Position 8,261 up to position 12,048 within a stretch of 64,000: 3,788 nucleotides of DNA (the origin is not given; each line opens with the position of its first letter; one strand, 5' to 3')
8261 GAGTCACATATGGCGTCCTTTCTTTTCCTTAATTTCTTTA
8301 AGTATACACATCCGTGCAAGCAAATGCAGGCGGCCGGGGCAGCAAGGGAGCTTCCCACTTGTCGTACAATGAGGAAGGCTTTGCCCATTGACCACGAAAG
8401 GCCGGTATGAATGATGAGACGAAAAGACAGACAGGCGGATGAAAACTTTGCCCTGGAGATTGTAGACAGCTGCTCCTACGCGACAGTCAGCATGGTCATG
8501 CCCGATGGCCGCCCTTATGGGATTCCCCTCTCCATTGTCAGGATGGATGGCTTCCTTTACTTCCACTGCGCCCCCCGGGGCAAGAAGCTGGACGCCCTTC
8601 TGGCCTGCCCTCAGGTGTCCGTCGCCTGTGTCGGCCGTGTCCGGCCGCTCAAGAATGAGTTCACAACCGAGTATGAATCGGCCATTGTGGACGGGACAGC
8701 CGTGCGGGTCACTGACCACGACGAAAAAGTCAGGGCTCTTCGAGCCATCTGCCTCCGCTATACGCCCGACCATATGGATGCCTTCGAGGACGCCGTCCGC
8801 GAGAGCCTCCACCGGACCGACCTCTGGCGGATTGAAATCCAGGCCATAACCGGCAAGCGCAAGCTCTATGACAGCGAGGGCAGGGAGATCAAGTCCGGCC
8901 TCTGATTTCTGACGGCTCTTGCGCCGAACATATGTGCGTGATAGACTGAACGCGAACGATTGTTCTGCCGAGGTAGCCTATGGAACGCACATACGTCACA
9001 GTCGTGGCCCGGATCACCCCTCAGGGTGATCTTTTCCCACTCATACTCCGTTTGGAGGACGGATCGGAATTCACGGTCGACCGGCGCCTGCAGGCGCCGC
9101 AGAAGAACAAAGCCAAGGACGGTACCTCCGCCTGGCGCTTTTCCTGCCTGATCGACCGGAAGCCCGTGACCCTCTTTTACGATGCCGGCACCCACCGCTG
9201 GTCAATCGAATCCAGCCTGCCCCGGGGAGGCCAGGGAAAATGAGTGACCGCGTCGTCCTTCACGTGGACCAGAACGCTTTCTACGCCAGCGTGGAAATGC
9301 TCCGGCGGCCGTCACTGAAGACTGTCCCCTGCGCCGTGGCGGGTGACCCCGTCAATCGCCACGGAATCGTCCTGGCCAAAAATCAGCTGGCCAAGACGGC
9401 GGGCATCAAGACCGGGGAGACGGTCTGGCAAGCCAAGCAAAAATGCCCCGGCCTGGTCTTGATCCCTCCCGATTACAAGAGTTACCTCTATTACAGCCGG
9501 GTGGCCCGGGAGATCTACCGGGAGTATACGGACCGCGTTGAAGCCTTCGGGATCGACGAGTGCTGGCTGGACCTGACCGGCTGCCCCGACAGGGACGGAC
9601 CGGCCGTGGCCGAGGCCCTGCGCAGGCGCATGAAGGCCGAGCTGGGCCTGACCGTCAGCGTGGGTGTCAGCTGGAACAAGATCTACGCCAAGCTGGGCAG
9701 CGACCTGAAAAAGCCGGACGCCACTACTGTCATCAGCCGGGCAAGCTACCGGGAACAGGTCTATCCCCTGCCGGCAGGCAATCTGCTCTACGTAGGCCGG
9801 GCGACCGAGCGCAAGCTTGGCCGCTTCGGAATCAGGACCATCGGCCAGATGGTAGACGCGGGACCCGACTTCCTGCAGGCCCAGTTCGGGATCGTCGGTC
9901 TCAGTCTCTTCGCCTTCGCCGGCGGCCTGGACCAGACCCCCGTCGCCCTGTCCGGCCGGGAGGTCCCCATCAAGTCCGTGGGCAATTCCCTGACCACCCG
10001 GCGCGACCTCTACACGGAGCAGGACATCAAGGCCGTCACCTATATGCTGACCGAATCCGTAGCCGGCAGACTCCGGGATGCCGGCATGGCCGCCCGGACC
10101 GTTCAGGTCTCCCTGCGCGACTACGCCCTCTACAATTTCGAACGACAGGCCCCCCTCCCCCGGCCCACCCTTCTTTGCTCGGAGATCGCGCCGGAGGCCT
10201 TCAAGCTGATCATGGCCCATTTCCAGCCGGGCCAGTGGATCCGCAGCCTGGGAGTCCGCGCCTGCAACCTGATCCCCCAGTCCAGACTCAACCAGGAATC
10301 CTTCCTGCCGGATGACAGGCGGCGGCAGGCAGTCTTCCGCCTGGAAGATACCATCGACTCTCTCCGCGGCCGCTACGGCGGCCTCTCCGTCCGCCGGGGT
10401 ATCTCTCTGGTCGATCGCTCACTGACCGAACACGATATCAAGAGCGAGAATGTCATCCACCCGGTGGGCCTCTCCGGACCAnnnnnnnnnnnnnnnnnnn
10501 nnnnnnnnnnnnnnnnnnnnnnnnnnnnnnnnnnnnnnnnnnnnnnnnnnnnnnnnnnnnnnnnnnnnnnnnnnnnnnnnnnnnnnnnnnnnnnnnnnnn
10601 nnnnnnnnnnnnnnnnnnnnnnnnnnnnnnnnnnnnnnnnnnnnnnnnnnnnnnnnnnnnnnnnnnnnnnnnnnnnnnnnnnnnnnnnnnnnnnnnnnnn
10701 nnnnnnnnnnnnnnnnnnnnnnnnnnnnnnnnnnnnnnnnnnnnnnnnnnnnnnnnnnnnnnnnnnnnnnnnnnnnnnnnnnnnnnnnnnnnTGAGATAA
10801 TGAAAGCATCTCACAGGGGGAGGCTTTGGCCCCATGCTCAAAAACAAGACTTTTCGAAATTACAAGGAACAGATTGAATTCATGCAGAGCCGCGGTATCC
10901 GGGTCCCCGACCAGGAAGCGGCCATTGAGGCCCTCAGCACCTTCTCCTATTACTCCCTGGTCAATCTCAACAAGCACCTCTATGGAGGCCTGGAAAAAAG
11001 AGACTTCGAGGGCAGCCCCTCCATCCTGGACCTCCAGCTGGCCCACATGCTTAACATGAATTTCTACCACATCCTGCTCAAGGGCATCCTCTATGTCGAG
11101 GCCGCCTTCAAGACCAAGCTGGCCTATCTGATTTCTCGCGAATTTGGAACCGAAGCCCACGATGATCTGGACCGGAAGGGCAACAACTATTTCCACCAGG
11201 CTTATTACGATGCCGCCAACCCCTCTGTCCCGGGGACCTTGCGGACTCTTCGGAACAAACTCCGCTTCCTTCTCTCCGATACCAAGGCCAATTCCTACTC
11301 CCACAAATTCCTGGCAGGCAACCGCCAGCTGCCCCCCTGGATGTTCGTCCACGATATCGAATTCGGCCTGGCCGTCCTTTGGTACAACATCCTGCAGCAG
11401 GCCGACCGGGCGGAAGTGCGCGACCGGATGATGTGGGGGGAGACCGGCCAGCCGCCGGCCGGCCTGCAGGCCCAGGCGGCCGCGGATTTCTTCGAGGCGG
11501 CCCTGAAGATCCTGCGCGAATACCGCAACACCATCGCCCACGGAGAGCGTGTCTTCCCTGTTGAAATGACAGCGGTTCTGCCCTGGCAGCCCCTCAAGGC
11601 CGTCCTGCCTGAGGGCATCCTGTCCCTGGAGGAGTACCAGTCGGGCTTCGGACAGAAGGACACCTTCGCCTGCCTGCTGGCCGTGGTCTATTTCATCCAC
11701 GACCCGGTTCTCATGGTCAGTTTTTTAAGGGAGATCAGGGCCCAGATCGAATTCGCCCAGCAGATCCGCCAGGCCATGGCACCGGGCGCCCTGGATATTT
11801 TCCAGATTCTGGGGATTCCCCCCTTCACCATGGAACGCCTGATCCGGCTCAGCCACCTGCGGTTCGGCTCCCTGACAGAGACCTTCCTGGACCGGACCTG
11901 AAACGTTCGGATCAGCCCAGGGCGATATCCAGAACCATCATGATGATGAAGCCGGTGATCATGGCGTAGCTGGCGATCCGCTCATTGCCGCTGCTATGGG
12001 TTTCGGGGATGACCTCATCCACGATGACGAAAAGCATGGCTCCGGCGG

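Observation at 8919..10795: LexA-box-controlled Y-family polymerase sandwiched between two paralogous, translationally coupled small ORFs (candidate new mutasome accessory pair)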

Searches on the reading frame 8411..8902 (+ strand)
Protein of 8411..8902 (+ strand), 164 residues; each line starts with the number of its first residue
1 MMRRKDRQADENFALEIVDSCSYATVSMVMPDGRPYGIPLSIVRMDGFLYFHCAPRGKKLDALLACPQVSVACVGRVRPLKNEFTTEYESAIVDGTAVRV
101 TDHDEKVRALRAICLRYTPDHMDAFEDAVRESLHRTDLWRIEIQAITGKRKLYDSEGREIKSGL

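Call 3: search_protein_families(library=pfam, proteins=[window:8411-8902:+], max_evalue=1)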
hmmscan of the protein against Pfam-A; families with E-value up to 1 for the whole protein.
window:8411-8902:+ (164 aa): 3 families
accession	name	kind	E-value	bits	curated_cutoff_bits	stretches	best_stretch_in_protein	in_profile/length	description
PF12900.13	Pyridox_ox_2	-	2.9e-20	73.1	27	1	14-150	5-140/140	Pyridoxamine 5'-phosphate oxidase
PF01243.27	PNPOx_N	-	4.4e-10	40.4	28.1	1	16-147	7-117/120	Pyridoxamine 5'-phosphate oxidase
PF23716.1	DUF7158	-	0.051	13.6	27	1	91-112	3-24/38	Family of unknown function (DUF7158)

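Call 4: search_protein_families(library=ncbifam, proteins=[window:8411-8902:+], max_evalue=1)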
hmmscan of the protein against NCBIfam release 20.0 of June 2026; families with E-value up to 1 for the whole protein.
window:8411-8902:+ (164 aa): 4 families
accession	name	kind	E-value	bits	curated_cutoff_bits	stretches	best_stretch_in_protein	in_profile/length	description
NF000262.1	NimIJ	equivalog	3.2e-23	82.5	270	1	2-149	4-151/151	NimIJ family nitroimidazole resistance protein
NF000261.1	NimABCDEF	equivalog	1e-22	80.7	260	1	2-150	5-152/153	NimABCDEF family 5-nitroimidazole reductase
TIGR03618.1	Rv1155_F420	subfamily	1.5e-05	25.2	79.05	1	15-128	2-109/127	TIGR03618 family F420-dependent PPOX class oxidoreductase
TIGR03666.1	Rv2061_F420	subfamily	0.012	15.2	84.9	1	19-118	10-100/132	PPOX class F420-dependent oxidoreductase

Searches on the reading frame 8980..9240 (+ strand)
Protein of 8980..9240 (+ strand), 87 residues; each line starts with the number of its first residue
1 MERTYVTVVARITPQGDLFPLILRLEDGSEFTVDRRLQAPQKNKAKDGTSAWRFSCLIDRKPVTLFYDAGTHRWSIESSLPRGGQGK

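Call 3: search_protein_families(library=pfam, proteins=[window:8980-9240:+], max_evalue=1)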
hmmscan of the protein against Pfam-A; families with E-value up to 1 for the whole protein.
window:8980-9240:+ (87 aa): 0 families

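Call 4: search_protein_families(library=ncbifam, proteins=[window:8980-9240:+], max_evalue=1)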
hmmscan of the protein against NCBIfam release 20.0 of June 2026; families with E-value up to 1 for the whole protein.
window:8980-9240:+ (87 aa): 0 families

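Call 6: find_homologous_proteins(query=window:8980-9240:+, max_evalue=0.001)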
Query window:8980-9240:+ (87 aa): 6 proteins with E <= 0.001 among 7 candidates.
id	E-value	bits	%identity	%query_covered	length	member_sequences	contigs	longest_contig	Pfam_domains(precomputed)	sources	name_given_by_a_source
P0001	1.3e-50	187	98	100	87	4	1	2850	-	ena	-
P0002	1.2e-36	142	75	97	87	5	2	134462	-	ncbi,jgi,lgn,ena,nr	ncbi:MAG: hypothetical protein GX819_01500 [Clostridiaceae bacterium]|nr:hypothetical protein [Clost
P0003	2.3e-35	138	75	97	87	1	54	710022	-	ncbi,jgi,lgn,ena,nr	ncbi:MAG TPA: hypothetical protein PK646_03735 [Bacillota bacterium]|jgi:hypothetical protein|nr:hyp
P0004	3.1e-34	134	71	97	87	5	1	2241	-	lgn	-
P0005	1.0e-33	133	74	97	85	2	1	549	-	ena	-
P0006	3.5e-33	131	70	97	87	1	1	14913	-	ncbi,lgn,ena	-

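Call 28: search_protein_families(library=phrogs, proteins=[window:8980-9240:+], max_evalue=0.1)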
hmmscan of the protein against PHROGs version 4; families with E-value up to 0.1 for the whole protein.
window:8980-9240:+ (87 aa): 0 families

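Call 85: find_encoding_contigs(protein=P0003, flank=4000, max_places=3)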
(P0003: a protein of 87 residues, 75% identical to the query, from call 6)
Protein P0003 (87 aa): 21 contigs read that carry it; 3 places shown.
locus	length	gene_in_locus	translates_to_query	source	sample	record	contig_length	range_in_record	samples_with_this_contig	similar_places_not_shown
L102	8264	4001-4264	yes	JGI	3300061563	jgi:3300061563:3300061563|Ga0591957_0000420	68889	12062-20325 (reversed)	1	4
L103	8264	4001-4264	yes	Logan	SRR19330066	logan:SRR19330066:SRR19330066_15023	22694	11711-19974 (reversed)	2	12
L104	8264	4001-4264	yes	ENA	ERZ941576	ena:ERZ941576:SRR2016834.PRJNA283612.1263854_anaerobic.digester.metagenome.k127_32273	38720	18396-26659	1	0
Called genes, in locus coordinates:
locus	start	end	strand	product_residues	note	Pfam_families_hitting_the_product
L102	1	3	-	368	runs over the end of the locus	PF02653:BPD_transp_2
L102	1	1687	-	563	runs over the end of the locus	PF00005:ABC_tran, PF13304:AAA_21 (faint), PF00005:ABC_tran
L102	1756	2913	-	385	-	PF12683:DUF3798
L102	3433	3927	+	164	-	PF01243:PNPOx_N, PF12900:Pyridox_ox_2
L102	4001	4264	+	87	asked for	-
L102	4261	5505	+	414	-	PF00817:IMS, PF21999:IMS_HHH_1 (faint), PF11799:IMS_C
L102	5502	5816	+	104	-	-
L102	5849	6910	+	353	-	PF07751:Abi_2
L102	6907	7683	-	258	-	PF02535:Zip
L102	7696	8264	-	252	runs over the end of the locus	PF00156:Pribosyltran (weak)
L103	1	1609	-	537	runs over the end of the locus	PF00005:ABC_tran, PF13304:AAA_21 (faint), PF00005:ABC_tran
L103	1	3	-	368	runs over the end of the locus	PF02653:BPD_transp_2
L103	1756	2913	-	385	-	PF12683:DUF3798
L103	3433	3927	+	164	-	PF01243:PNPOx_N, PF12900:Pyridox_ox_2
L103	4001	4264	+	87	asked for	-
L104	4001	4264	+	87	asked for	-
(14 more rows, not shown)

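Call 86: find_encoding_contigs(protein=P0002, flank=4000, max_places=3)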
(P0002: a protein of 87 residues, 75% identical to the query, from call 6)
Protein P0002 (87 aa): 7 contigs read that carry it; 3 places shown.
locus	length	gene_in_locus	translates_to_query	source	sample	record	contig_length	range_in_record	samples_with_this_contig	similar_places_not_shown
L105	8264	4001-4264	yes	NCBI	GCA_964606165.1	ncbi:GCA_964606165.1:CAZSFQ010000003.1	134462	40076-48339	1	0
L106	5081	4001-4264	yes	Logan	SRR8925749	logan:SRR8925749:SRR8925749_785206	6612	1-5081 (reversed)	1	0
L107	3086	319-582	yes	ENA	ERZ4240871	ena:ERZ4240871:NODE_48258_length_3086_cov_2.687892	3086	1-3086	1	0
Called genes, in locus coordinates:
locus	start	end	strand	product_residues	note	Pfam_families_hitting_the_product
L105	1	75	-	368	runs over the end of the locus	PF02653:BPD_transp_2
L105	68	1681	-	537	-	PF00005:ABC_tran, PF13304:AAA_21 (faint), PF00005:ABC_tran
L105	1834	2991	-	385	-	PF12683:DUF3798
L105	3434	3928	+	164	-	PF01243:PNPOx_N, PF12900:Pyridox_ox_2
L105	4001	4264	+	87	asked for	-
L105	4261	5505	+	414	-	PF00817:IMS, PF21999:IMS_HHH_1 (faint), PF11799:IMS_C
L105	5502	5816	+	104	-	-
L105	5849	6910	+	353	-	PF07751:Abi_2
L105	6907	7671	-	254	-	PF02535:Zip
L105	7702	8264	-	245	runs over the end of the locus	-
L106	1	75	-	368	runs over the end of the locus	PF02653:BPD_transp_2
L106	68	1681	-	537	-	PF00005:ABC_tran, PF13304:AAA_21 (faint), PF00005:ABC_tran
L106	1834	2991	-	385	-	PF12683:DUF3798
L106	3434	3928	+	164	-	PF01243:PNPOx_N, PF12900:Pyridox_ox_2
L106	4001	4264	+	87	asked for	-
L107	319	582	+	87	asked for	-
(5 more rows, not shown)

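Call 87: find_encoding_contigs(protein=P0006, flank=4000, max_places=2)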
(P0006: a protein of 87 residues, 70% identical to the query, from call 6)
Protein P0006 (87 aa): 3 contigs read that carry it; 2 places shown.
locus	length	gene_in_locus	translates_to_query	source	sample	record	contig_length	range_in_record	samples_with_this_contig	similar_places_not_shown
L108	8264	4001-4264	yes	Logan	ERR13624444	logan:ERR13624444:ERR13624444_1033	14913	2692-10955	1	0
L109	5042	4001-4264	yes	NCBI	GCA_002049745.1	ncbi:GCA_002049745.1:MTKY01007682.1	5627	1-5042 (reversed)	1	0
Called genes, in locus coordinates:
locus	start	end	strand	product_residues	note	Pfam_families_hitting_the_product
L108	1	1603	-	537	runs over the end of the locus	PF00005:ABC_tran, PF13304:AAA_21 (faint), PF00005:ABC_tran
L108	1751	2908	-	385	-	PF12683:DUF3798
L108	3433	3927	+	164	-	PF01243:PNPOx_N, PF12900:Pyridox_ox_2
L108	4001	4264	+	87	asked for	-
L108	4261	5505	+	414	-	PF00817:IMS, PF21999:IMS_HHH_1 (faint), PF11799:IMS_C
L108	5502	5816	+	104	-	-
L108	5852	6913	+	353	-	PF07751:Abi_2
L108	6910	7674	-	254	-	PF02535:Zip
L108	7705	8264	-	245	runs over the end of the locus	PF00156:Pribosyltran (weak)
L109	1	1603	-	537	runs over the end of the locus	PF00005:ABC_tran, PF13304:AAA_21 (faint), PF00005:ABC_tran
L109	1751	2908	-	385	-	PF12683:DUF3798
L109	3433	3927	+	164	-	PF01243:PNPOx_N, PF12900:Pyridox_ox_2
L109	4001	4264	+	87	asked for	-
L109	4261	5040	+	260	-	?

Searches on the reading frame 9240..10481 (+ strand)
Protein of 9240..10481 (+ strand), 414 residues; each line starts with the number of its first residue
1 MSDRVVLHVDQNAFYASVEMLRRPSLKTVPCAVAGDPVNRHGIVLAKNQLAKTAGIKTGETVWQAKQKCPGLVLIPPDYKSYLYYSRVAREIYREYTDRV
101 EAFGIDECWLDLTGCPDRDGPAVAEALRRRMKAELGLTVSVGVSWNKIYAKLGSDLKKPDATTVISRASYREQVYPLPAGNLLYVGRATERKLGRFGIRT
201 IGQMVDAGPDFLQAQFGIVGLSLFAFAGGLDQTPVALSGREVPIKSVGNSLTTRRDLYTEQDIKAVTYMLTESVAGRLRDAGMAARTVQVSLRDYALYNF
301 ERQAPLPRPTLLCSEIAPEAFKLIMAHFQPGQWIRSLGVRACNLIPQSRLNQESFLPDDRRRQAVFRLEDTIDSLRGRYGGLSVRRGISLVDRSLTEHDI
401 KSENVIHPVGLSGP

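Call 3: search_protein_families(library=pfam, proteins=[window:9240-10481:+], max_evalue=1)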
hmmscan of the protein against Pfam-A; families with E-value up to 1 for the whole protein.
window:9240-10481:+ (414 aa): 3 families
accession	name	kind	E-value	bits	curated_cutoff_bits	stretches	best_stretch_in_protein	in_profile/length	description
PF00817.25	IMS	-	3.1e-40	137.9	23.2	1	9-155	1-148/148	impB/mucB/samB family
PF11799.13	IMS_C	-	1.8e-19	70.6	20.7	1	245-349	2-104/109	impB/mucB/samB family C-terminal domain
PF21999.2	IMS_HHH_1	-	1e-06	29.5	27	1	185-231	6-53/53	DNA polymerase-iota, thumb domain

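Call 4: search_protein_families(library=ncbifam, proteins=[window:9240-10481:+], max_evalue=1)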
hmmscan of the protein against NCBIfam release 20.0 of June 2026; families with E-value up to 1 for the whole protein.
window:9240-10481:+ (414 aa): 11 families
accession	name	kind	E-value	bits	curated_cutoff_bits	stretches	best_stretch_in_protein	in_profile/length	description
NF002848.0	PRK03103.1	subfamily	1.1e-92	310.7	381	1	2-398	2-400/410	DNA polymerase IV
NF002492.0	PRK01810.1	equivalog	3.9e-79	266.3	399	1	3-398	9-403/412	DNA polymerase IV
NF002751.0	PRK02794.1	equivalog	2.3e-67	227.7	371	1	6-392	40-420/425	DNA polymerase IV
NF002677.0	PRK02406.1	equivalog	7.5e-65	219.3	256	1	3-340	5-339/357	DNA polymerase IV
NF003015.0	PRK03858.1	subfamily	1.3e-63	215.5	367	1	4-394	7-389/399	DNA polymerase IV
NF002882.0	PRK03348.1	equivalog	1.6e-61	208.5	389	1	2-363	3-360/461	DNA polymerase IV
NF010731.0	PRK14133.1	equivalog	9.2e-54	183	362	1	3-355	2-346/352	DNA polymerase IV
NF002883.0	PRK03352.1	equivalog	2e-50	172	330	1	3-341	4-339/347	DNA polymerase IV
NF002292.0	PRK01216.1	equivalog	4.7e-27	94.9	339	1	5-218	2-219/351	DNA polymerase IV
NF002955.0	PRK03609.1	subfamily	3.5e-23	82.2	431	1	8-219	4-221/422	translesion error-prone DNA polymerase V subunit UmuC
NF003972.0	PRK05467.1-1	equivalog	0.082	12.3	399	1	351-381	174-204/225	PKHD-type hydroxylase YbiX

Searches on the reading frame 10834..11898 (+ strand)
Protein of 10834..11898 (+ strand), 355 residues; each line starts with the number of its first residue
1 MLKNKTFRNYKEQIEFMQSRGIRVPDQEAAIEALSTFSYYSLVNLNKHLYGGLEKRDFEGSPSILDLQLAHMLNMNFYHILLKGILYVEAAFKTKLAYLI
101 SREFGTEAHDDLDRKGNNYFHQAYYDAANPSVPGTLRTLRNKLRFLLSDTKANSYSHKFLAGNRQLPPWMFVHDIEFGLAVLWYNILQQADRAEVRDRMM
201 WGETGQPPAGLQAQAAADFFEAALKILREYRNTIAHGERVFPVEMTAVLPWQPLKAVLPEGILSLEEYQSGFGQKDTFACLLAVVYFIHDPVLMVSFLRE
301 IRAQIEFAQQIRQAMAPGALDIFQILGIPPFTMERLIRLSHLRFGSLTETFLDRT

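Call 3: search_protein_families(library=pfam, proteins=[window:10834-11898:+], max_evalue=1)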
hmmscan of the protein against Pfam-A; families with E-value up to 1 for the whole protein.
window:10834-11898:+ (355 aa): 2 families
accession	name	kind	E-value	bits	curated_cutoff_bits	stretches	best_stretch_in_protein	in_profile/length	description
PF07751.16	Abi_2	-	5e-19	69.8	25.6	1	33-241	2-183/184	Abi-like protein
PF18735.6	HEPN_RiboL-PSP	-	0.11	12.8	28.4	1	220-240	129-162/191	RiboL-PSP-HEPN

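Call 4: search_protein_families(library=ncbifam, proteins=[window:10834-11898:+], max_evalue=1)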
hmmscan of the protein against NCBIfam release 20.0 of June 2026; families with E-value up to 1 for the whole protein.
window:10834-11898:+ (355 aa): 0 families

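Call 28: search_protein_families(library=phrogs, proteins=[window:10834-11898:+], max_evalue=0.1)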
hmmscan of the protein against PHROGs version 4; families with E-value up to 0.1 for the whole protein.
window:10834-11898:+ (355 aa): 2 families
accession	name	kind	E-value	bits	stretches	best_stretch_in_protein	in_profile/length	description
phrog_2158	-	moron, auxiliary metabolic gene and host takeover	1.4e-39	137.2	1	3-337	2-309/315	abortive infection resistance protein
phrog_18101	-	unknown function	3.3e-13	50.8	1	2-108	6-112/119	-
